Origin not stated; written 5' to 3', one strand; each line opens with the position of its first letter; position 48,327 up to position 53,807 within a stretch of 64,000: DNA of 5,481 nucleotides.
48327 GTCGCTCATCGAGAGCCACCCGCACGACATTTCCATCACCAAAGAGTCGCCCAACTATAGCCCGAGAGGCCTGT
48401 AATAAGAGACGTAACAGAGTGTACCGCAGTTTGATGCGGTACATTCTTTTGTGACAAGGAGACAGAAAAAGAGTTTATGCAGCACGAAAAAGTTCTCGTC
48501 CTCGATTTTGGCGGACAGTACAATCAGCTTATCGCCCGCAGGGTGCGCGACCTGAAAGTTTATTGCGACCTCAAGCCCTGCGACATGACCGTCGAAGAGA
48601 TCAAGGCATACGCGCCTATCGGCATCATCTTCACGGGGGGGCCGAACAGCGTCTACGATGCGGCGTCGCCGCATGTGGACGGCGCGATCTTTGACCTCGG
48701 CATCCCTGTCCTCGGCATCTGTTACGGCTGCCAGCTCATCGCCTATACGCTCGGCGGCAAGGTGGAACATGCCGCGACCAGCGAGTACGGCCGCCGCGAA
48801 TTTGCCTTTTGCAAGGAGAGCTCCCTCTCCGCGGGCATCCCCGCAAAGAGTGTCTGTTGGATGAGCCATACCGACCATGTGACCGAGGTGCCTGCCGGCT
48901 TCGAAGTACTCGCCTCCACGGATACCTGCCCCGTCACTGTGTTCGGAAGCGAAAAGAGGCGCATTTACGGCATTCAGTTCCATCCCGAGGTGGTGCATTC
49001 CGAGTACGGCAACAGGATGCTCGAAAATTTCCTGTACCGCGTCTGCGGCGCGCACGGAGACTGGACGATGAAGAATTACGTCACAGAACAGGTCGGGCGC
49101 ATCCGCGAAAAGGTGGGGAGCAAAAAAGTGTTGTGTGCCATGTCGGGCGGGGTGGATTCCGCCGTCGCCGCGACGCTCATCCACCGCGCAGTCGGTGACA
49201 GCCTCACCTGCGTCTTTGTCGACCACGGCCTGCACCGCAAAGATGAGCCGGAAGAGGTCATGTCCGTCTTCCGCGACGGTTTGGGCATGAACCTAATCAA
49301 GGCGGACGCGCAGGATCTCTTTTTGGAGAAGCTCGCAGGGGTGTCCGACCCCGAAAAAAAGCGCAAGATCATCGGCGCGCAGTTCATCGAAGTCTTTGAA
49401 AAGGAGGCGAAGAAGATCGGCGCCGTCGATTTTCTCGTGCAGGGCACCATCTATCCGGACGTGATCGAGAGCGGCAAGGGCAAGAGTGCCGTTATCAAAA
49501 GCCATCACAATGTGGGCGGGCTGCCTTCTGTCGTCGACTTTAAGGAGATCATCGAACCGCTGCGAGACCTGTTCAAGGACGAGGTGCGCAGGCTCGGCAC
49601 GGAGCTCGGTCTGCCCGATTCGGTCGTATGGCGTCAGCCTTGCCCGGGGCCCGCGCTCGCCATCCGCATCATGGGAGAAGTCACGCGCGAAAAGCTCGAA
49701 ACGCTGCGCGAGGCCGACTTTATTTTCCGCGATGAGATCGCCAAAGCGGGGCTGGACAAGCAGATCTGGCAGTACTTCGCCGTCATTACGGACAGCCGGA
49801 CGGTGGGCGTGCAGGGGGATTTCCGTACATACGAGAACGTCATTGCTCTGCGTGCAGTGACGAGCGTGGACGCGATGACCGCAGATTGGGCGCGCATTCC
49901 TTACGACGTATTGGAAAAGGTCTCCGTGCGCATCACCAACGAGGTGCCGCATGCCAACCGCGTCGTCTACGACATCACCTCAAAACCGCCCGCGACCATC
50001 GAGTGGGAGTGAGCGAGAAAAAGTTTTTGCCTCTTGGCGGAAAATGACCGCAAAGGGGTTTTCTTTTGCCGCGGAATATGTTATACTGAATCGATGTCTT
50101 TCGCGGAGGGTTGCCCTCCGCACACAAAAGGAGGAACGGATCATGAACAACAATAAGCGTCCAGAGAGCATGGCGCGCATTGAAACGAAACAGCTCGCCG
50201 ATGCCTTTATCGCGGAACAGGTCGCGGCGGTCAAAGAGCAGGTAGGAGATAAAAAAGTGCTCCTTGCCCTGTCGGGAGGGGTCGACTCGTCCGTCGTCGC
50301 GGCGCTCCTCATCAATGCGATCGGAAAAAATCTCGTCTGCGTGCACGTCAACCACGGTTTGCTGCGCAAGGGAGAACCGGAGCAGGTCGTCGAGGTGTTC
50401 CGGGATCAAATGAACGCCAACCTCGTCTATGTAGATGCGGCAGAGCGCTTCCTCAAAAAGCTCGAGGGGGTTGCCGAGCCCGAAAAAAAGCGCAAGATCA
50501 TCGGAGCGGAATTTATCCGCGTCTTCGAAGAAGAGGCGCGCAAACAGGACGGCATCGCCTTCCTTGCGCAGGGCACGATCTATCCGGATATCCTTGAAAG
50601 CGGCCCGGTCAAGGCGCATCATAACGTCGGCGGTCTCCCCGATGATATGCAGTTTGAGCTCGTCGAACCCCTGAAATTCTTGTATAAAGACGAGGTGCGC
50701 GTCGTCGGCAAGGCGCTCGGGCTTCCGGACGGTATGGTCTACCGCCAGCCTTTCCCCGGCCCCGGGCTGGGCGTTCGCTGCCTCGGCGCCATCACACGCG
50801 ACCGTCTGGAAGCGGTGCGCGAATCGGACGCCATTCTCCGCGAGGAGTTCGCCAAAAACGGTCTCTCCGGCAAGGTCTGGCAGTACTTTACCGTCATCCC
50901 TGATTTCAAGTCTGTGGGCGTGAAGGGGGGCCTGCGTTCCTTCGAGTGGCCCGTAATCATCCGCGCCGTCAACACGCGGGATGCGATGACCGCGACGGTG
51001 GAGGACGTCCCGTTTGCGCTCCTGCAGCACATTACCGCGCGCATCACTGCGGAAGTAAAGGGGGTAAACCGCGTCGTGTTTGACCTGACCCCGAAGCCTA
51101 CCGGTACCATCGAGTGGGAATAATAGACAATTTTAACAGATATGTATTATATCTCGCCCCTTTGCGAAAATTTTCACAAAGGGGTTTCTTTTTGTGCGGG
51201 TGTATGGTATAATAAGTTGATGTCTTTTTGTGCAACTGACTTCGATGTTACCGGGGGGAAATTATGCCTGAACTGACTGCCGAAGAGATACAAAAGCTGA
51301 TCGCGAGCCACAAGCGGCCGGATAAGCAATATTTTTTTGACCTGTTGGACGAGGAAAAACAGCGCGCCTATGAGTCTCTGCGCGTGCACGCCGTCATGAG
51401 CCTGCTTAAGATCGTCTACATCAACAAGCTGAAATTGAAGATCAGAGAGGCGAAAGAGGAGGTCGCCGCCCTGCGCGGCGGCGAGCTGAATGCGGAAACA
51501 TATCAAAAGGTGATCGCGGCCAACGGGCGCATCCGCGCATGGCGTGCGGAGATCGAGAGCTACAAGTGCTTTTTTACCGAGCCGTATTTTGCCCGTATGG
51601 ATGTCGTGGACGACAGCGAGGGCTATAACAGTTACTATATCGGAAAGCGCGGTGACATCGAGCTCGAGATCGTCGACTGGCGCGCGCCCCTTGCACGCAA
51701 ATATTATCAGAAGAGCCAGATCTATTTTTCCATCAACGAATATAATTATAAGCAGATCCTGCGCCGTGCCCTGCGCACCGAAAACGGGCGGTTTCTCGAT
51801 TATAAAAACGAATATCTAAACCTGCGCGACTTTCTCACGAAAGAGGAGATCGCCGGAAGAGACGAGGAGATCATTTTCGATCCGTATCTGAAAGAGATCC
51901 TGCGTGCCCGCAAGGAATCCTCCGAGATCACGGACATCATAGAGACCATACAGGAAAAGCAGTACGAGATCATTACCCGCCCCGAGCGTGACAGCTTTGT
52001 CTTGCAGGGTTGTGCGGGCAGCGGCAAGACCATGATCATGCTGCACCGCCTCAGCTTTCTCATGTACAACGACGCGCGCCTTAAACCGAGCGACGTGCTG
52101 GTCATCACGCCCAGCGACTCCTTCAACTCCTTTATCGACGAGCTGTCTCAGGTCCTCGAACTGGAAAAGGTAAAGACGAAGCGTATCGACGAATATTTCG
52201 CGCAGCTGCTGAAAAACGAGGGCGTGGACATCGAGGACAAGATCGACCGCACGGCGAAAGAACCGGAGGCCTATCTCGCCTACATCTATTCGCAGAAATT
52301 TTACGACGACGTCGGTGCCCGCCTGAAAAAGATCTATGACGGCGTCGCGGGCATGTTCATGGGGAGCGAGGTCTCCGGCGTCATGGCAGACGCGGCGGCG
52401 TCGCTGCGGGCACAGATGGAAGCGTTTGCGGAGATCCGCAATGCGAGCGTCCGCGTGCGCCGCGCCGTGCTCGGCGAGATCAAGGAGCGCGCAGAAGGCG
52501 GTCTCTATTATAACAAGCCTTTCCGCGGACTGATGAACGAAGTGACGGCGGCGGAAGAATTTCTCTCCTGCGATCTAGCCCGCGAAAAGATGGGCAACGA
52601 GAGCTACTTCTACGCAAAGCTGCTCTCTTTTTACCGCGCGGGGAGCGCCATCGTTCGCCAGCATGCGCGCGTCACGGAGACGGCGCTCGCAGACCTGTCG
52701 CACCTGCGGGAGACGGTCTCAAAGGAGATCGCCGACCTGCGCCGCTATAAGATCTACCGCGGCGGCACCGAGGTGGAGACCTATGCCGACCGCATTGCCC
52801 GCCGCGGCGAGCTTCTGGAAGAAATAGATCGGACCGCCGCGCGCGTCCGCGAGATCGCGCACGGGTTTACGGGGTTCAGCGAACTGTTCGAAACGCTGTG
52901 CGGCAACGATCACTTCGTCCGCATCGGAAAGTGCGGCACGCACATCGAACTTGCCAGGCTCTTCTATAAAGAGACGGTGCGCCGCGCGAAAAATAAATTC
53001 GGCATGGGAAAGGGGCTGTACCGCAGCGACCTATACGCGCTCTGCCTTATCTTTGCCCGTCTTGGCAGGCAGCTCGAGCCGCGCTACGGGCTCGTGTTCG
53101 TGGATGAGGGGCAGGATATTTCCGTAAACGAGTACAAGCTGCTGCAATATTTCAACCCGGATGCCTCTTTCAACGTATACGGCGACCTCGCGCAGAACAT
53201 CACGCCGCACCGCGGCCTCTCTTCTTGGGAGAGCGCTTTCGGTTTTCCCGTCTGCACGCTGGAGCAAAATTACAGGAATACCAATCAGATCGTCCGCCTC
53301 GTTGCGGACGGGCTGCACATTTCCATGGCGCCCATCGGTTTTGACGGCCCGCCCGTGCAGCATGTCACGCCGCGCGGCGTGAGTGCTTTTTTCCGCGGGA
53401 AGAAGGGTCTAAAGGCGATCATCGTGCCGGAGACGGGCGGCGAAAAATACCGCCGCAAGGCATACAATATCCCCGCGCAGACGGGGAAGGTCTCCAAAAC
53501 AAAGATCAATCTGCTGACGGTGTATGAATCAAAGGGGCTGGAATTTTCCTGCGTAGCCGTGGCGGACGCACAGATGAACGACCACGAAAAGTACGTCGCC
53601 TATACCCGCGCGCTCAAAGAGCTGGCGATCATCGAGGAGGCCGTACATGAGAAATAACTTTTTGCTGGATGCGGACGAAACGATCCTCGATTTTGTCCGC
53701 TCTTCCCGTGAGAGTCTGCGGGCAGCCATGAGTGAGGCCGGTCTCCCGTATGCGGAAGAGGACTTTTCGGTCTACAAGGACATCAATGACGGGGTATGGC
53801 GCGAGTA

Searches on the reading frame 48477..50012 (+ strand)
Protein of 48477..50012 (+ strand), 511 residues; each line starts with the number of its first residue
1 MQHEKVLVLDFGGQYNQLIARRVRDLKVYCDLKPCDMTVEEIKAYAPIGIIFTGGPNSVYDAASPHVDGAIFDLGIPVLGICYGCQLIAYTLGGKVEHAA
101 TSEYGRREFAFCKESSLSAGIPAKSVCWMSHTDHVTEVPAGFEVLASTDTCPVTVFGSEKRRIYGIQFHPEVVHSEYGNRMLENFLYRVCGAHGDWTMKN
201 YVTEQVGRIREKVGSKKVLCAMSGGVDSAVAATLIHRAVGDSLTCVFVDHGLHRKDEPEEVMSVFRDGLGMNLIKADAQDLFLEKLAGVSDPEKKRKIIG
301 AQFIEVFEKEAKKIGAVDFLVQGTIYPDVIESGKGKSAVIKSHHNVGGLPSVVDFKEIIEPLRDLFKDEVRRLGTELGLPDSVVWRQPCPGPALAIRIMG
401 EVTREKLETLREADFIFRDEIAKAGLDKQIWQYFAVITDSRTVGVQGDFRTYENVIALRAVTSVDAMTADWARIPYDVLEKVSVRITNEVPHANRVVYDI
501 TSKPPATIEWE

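Call 7: search_protein_families(library=ncbifam, proteins=[window:48477-50012:+], max_evalue=0.001)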
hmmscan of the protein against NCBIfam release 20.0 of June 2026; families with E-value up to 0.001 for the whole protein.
window:48477-50012:+ (511 aa): 36 families (the best 25 are shown)
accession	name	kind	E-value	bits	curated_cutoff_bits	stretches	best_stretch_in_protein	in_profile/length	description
NF000848.1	PRK00074.1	equivalog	1.4e-236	786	400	1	6-511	1-512/512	glutamine-hydrolyzing GMP synthase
TIGR00884.1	guaA_Cterm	equivalog_domain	8.2e-150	498.3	338.75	1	201-511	2-310/310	glutamine-hydrolyzing GMP synthase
TIGR00888.1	guaA_Nterm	equivalog_domain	4.6e-75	251.2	172.15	1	6-192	1-187/188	glutamine-hydrolyzing GMP synthase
NF001975.0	PRK00758.1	equivalog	5.7e-51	172.7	198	1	5-190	3-182/185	GMP synthase subunit A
NF011201.0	PRK14607.1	equivalog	3.6e-21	75.5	670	1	34-188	32-188/534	bifunctional anthranilate synthase component II/anthranilate phosphoribosyltransferase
NF006562.0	PRK09065.1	equivalog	2.5e-18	66.5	205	1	73-174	88-192/242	glutamine amidotransferase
NF005849.0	PRK07765.1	equivalog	3.3e-17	62.5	308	1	46-208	46-210/219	aminodeoxychorismate/anthranilate synthase component II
NF005743.0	PRK07567.1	equivalog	5.5e-17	61.8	264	1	49-181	54-201/245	glutamine amidotransferase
NF004212.0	PRK05665.1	equivalog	1.5e-15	57.6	309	1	77-183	93-198/241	amidotransferase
NF005458.0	PRK07053.1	equivalog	1.1e-14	54.4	250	1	37-178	38-186/234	glutamine amidotransferase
NF005946.0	PRK08007.1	equivalog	1.4e-14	54.1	332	1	36-188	33-187/187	aminodeoxychorismate synthase component 2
TIGR00566.1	trpG_papA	subfamily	4.3e-14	52.7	121.05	1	37-187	34-191/192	glutamine amidotransferase of anthranilate synthase or aminodeoxychorismate synthase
NF005799.0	PRK07649.1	equivalog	1.2e-13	51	327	1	36-187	33-186/195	aminodeoxychorismate/anthranilate synthase component II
NF041322.1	Anth_synII_Halo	equivalog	2.3e-13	50.3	320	1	37-188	32-189/190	anthranilate synthase component II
NF010081.0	PRK13566.1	equivalog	3.3e-13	48.8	645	1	3-188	528-719/729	anthranilate synthase component I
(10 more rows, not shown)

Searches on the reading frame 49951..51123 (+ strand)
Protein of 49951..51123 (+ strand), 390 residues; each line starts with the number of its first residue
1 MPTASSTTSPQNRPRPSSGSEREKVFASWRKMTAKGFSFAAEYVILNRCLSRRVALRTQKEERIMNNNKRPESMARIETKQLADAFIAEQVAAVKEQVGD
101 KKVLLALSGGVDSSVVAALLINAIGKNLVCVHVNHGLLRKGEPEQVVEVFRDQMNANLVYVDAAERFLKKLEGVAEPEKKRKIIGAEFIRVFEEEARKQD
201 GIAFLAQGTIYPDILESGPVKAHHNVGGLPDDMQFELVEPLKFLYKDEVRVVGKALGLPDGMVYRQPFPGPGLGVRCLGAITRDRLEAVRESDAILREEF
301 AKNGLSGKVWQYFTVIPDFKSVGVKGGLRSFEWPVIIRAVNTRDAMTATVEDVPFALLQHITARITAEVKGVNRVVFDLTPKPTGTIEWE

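Call 7: search_protein_families(library=ncbifam, proteins=[window:49951-51123:+], max_evalue=0.001)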
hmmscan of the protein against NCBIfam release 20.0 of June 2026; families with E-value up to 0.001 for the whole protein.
window:49951-51123:+ (390 aa): 13 families
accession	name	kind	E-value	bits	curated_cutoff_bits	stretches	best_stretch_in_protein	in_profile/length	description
NF000848.1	PRK00074.1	equivalog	7.3e-138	460.3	400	1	73-390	186-512/512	glutamine-hydrolyzing GMP synthase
TIGR00884.1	guaA_Cterm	equivalog_domain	1e-134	448.7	338.75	1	86-390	2-310/310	glutamine-hydrolyzing GMP synthase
NF010587.0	PRK13980.1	equivalog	9.3e-12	44.7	255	1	84-131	15-62/267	NAD+ synthase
TIGR00268.2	TIGR00268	equivalog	5.6e-11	42.2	150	1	101-298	14-200/259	ATP-dependent sacrificial sulfur transferase LarE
TIGR00552.1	nadE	equivalog_domain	7e-09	35.3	63.65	1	82-140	9-63/251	NAD(+) synthase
NF002048.0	PRK00876.1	subfamily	8.8e-09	34.6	313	1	74-130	11-67/330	NAD(+) synthase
NF010588.0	PRK13981.1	equivalog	4e-06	25.5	479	1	66-129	252-314/546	NAD+ synthase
TIGR02432.1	lysidine_TilS_N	equivalog_domain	4.6e-06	26.7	93.6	1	102-166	1-69/189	tRNA lysidine(34) synthetase TilS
TIGR01536.1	asn_synth_AEB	equivalog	5.4e-05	22.4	267.1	1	72-123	225-275/517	asparagine synthase (glutamine-hydrolyzing)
NF001138.1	PRK00143.1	equivalog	0.00011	21.3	284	1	102-134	1-32/345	tRNA 2-thiouridine(34) synthase MnmA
NF049949.1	tRNAsynTtuAPyrococ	equivalog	0.00012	21.3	450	1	99-164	46-111/292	tRNA-5-methyluridine(54) 2-sulfurtransferase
TIGR00420.1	trmU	equivalog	0.00027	19.9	236.95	1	101-135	1-34/351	tRNA 2-thiouridine(34) synthase MnmA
TIGR03104.1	trio_amidotrans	equivalog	0.00027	19.3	570.1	1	68-133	227-293/589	N-acetylglutaminylglutamine amidotransferase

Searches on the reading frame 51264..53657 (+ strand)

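Call 7: search_protein_families(library=ncbifam, proteins=[window:51264-53657:+], max_evalue=0.001)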
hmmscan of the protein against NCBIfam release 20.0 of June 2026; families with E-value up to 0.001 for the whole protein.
window:51264-53657:+ (797 aa): 9 families
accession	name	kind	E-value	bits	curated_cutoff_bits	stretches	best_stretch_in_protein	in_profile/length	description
NF041254.1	motor_HelR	exception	1.2e-29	103.2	750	2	54-312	28-272/706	RNA polymerase recycling motor ATPase HelR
NF041464.1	HelD_BACSU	equivalog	2.4e-29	101.8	419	2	97-328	89-312/779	RNA polymerase recycling motor HelD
NF041258.1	motor_HelR_2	exception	7e-29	100.5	1100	2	62-295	21-238/713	RNA polymerase recycling motor ATPase HelR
NF041465.1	HelD_MYCSM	equivalog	7e-24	83.9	1051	2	87-294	50-242/719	RNA polymerase recycling motor HelD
NF008743.0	PRK11773.1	equivalog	1.1e-10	40.5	965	1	221-282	2-61/720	DNA helicase II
TIGR01073.1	pcrA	equivalog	2.4e-08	32.8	911.2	0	226-282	2-56/725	DNA helicase PcrA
TIGR01074.1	rep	equivalog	8.7e-08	30.9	951.45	1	609-679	208-285/668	DNA helicase Rep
TIGR01075.1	uvrD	equivalog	2.4e-07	29.4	1144.45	0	226-270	2-45/715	DNA helicase II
NF010485.0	PRK13909.1-2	equivalog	6.9e-05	21.2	650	0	744-773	607-636/909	RecB-like helicase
